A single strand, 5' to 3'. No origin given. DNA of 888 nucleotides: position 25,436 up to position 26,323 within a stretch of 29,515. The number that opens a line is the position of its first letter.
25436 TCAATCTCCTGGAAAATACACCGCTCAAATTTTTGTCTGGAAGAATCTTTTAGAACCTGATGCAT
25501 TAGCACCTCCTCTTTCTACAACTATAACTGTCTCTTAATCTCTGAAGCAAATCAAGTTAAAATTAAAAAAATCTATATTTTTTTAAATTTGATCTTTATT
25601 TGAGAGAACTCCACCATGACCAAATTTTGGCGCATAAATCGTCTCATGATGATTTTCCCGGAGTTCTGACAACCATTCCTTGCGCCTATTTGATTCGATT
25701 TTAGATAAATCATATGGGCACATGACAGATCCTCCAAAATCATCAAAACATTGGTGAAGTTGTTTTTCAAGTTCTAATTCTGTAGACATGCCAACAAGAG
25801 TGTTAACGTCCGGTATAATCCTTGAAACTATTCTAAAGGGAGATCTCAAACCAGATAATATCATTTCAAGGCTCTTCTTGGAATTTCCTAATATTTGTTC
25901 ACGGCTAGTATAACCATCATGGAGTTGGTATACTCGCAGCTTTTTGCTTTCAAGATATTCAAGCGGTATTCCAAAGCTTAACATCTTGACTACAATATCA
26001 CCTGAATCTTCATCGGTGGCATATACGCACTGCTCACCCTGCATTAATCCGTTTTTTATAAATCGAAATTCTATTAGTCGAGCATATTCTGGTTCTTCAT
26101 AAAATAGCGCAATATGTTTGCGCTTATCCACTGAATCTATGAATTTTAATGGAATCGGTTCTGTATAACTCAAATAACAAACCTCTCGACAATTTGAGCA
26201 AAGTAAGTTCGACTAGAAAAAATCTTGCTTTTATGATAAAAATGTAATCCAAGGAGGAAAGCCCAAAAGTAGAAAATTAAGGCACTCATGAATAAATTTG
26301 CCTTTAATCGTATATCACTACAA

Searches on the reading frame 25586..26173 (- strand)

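Call 59: search_protein_families(library=pfam, proteins=[window:25586-26173:-], max_evalue=0.001)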
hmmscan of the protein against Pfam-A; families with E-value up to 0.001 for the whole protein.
window:25586-26173:- (196 aa): 2 families
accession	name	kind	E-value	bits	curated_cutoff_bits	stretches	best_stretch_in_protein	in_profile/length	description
PF14417.12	MEDS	-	5.6e-15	56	29.8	1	20-163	2-152/161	MEDS: MEthanogen/methylotroph, DcmR Sensory domain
PF06745.19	ATPase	-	0.00024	21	26.6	1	36-110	37-112/231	KaiC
